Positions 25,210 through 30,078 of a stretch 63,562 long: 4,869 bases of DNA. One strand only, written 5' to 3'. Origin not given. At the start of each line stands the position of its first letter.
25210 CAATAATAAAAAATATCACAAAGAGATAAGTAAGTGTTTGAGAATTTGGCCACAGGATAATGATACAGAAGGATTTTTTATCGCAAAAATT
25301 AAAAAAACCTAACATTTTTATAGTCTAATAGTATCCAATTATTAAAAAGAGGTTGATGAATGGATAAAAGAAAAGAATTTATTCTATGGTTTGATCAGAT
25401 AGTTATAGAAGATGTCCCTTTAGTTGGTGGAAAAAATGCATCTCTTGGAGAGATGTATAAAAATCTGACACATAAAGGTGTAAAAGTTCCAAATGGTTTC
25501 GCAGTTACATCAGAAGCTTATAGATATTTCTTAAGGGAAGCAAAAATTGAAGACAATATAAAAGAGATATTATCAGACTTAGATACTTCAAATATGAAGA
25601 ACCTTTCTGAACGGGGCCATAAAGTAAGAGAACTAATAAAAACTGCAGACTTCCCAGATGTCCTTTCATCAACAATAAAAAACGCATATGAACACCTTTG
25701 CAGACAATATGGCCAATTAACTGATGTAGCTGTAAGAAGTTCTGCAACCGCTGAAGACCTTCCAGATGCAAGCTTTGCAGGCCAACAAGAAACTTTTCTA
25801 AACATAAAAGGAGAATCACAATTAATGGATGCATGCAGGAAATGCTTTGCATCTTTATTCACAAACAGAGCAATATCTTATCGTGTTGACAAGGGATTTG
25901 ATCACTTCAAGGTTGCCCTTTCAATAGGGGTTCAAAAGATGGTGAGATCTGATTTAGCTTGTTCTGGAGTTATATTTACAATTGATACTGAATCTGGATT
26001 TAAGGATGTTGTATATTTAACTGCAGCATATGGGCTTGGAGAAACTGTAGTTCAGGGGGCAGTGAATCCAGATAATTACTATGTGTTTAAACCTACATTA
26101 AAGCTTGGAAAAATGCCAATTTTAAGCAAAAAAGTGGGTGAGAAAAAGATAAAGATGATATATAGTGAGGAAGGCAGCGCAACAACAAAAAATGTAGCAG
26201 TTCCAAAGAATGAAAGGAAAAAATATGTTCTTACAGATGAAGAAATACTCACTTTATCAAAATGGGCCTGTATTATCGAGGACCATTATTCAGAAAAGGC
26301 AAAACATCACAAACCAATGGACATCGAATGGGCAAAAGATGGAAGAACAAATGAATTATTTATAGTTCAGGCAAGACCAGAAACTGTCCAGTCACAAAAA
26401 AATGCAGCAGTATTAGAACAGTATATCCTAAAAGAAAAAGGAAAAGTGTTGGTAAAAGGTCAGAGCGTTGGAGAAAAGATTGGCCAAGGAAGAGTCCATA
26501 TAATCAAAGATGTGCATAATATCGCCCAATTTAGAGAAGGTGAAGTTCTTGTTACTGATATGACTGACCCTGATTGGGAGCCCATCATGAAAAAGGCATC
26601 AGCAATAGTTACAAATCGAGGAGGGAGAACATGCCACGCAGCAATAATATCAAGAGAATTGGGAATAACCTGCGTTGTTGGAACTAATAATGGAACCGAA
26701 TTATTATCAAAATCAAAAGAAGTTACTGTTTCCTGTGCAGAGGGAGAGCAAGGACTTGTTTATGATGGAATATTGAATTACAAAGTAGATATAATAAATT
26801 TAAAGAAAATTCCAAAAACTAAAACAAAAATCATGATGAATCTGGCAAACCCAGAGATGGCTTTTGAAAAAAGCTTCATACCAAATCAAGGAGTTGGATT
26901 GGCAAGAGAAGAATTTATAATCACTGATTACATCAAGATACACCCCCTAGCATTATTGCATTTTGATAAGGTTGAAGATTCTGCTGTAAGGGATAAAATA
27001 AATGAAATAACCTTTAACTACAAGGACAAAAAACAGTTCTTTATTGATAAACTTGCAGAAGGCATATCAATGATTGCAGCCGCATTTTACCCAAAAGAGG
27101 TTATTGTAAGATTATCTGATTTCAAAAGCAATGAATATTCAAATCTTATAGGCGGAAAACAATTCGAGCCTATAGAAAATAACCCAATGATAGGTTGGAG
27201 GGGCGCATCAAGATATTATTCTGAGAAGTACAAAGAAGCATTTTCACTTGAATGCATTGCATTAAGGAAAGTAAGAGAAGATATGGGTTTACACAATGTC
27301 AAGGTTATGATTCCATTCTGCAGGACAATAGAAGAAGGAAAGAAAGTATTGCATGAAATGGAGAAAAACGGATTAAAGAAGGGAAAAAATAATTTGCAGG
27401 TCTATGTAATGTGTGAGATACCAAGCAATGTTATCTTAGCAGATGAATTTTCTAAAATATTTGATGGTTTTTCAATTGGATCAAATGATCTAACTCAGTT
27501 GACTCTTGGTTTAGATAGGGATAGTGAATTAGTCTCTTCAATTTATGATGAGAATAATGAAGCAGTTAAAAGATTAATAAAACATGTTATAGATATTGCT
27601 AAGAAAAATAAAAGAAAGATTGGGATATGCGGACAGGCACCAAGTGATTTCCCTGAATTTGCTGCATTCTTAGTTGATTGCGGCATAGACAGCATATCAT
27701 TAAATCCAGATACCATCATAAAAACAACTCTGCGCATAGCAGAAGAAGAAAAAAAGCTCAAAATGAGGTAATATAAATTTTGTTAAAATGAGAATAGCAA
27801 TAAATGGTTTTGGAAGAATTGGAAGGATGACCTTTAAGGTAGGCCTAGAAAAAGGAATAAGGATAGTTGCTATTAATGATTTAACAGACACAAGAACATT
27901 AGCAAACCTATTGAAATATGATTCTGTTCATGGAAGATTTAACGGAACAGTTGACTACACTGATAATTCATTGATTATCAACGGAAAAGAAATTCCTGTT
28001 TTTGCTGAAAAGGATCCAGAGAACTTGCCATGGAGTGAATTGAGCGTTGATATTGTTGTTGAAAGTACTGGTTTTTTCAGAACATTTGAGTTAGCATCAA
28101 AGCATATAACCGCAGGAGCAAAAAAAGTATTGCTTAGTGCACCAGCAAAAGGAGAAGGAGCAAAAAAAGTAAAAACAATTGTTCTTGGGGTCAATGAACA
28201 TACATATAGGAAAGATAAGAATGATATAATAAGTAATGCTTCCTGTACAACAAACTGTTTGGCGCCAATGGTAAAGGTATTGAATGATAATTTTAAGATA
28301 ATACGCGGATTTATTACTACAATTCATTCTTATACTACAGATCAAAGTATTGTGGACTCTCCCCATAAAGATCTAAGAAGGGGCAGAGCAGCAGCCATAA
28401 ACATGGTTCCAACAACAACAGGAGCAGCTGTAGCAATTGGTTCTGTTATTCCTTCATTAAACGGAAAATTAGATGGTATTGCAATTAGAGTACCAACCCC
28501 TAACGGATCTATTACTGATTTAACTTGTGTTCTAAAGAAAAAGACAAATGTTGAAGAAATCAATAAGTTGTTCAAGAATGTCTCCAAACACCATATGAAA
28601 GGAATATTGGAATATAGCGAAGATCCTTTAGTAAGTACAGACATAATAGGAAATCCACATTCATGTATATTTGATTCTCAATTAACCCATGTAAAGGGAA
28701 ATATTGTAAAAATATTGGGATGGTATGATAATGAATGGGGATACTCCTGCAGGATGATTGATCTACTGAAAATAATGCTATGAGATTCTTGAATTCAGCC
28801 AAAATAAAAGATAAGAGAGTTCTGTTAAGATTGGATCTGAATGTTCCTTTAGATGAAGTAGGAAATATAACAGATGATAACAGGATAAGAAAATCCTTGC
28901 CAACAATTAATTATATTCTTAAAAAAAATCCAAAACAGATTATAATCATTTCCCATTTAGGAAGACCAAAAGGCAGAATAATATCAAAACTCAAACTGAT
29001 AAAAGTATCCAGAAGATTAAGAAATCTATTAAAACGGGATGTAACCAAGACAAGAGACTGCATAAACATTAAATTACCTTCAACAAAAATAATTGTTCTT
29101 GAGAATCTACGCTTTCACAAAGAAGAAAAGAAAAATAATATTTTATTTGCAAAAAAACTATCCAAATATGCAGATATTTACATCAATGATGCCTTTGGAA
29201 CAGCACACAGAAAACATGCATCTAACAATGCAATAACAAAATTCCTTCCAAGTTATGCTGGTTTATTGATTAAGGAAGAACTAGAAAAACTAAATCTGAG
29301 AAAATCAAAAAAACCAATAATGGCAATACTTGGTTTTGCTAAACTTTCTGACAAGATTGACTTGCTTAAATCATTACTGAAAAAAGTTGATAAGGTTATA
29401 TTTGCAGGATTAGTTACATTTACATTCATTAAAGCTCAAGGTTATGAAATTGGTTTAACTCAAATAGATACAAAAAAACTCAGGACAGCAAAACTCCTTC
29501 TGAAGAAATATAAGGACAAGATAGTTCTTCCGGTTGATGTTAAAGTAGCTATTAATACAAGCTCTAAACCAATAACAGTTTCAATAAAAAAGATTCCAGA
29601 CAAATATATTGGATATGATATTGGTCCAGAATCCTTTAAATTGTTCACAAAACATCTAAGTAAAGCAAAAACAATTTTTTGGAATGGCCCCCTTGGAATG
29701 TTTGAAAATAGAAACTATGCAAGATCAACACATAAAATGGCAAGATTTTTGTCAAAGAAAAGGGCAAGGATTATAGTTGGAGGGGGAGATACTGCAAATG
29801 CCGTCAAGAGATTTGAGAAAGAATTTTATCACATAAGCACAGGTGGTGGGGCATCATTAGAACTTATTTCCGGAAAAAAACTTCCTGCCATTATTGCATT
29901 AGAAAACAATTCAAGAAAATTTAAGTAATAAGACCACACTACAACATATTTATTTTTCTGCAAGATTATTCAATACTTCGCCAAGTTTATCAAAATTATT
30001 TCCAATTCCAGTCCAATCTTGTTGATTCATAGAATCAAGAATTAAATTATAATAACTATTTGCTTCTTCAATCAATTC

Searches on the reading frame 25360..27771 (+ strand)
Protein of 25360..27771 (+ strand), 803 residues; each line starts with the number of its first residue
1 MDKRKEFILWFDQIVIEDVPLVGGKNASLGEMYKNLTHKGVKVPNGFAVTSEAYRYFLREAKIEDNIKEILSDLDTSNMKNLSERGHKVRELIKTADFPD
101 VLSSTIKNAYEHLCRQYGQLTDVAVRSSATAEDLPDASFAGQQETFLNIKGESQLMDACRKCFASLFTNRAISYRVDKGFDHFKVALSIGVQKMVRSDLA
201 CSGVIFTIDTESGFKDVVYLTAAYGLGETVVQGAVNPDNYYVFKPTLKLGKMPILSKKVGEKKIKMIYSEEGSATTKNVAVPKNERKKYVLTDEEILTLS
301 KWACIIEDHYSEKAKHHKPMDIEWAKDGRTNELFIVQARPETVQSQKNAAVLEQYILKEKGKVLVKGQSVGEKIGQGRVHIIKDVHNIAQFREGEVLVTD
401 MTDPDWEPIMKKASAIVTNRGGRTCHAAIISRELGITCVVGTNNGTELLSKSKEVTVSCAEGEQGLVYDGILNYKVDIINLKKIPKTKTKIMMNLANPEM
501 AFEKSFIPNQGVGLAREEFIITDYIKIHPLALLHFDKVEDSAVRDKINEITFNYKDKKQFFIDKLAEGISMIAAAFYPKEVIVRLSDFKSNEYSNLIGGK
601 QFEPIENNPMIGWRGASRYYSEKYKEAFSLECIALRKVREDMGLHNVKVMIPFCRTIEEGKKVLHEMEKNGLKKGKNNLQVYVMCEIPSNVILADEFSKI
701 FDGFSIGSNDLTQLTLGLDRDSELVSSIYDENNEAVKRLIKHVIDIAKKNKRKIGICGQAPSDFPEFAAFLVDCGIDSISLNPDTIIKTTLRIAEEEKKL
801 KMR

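Call 34: search_protein_families(library=pfam, proteins=[window:25360-27771:+], max_evalue=0.0001)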
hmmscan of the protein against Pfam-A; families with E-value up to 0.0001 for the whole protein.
window:25360-27771:+ (803 aa): 3 families
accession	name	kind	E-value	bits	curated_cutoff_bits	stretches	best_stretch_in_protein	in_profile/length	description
PF01326.24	PPDK_N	-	9.4e-127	423.3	27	1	20-350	2-318/328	Pyruvate phosphate dikinase, AMP/ATP-binding domain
PF02896.24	PEP-utilizers_C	-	1.1e-62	212.4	22.8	1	485-796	16-291/293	PEP-utilising enzyme, PEP-binding domain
PF00391.29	PEP-utilizers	-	3.9e-25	87.7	23.1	1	391-462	1-72/72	PEP-utilising enzyme, mobile domain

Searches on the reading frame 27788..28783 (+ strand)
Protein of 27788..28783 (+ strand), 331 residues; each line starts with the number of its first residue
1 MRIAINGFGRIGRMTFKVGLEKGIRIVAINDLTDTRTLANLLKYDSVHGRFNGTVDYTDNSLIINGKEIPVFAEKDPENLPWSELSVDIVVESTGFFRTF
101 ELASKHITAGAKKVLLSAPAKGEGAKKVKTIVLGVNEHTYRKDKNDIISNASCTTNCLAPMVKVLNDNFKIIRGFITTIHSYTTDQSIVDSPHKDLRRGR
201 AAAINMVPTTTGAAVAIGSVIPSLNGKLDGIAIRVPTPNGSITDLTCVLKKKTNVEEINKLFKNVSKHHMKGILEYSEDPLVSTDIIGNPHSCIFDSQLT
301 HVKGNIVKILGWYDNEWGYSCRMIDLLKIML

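Call 34: search_protein_families(library=pfam, proteins=[window:27788-28783:+], max_evalue=0.0001)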
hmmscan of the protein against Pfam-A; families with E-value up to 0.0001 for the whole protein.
window:27788-28783:+ (331 aa): 2 families
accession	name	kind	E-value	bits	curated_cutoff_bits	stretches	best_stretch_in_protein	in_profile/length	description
PF02800.25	Gp_dh_C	-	1.1e-64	217.2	24.4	1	158-313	1-158/158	Glyceraldehyde 3-phosphate dehydrogenase, C-terminal domain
PF00044.30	Gp_dh_N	-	3.9e-39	133.5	31.7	1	1-99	1-100/101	Glyceraldehyde 3-phosphate dehydrogenase, NAD binding domain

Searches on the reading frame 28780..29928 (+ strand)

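Call 34: search_protein_families(library=pfam, proteins=[window:28780-29928:+], max_evalue=0.0001)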
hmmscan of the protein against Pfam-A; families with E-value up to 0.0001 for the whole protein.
window:28780-29928:+ (382 aa): 1 family
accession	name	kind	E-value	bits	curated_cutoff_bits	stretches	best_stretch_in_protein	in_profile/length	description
PF00162.24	PGK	-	8.1e-126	420.5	27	1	5-366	2-379/379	Phosphoglycerate kinase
